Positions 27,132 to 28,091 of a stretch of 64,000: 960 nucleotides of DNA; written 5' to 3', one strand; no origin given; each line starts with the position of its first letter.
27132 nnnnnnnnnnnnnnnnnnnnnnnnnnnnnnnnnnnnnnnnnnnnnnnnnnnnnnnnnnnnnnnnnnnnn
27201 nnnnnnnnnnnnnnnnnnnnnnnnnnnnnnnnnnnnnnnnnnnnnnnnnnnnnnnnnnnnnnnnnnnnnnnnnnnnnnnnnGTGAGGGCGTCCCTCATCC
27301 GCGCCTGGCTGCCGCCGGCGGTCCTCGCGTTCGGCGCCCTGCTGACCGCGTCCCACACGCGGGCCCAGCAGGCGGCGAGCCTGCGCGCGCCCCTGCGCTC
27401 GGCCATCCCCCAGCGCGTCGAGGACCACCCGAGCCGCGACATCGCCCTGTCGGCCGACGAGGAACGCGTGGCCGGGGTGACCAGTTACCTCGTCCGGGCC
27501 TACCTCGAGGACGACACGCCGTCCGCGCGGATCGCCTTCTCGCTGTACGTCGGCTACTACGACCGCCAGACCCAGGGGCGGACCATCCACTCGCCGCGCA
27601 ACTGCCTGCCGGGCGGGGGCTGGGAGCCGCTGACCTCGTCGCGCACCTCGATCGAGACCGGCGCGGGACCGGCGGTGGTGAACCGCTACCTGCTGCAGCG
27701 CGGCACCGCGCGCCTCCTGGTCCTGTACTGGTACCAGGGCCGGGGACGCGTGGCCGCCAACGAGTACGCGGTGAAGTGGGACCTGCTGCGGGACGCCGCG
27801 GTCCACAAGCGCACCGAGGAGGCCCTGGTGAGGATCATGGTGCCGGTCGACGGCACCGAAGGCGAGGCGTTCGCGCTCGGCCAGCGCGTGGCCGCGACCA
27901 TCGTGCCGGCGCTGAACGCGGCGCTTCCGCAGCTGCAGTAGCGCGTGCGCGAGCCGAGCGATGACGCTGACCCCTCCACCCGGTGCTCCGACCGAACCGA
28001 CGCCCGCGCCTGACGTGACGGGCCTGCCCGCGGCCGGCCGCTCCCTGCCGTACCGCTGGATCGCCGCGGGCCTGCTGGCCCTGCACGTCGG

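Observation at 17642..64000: ~46-kb exosortase/PEP-CTERM-type exopolysaccharide island with a non-canonical parts list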

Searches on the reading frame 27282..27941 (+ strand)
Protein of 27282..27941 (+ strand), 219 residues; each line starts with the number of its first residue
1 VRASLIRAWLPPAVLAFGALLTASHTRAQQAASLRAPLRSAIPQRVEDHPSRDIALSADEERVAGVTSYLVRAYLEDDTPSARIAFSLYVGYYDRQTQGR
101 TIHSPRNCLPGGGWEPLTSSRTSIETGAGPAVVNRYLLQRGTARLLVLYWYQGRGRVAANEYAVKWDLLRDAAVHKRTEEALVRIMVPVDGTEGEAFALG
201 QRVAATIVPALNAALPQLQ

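Call 7: search_protein_families(library=ncbifam, proteins=[window:27282-27941:+], max_evalue=0.01)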
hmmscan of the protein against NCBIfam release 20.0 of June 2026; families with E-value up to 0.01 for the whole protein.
window:27282-27941:+ (219 aa): 5 families
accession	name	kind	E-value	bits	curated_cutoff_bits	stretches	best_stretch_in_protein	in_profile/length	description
TIGR04152.1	exosort_VPLPA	exception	1.4e-38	133.2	400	1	14-212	285-482/486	VPLPA-CTERM-specific exosortase XrtD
TIGR02914.1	EpsI_fam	equivalog_domain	4.7e-31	107.6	42.8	1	59-214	21-173/174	exosortase C-terminal domain/associated protein EpsI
NF038142.1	exosort_XrtW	exception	4.1e-21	74.9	425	1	7-214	296-493/494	exosortase W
NF045609.1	EpsI_type_B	exception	5.7e-10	39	220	1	16-214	12-213/221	exosortase-associated protein EpsI, B-type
NF045608.2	EpsI_type_V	exception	7.1e-07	28.8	228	1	23-214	20-211/218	exosortase-associated protein EpsI, V-type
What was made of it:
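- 27282..27941 (+): Separate EpsI protein. Its start overlaps the exosortase stop by 4 nt. Its best match is the C-terminal half of XrtD, 133.2 bits (call 7).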
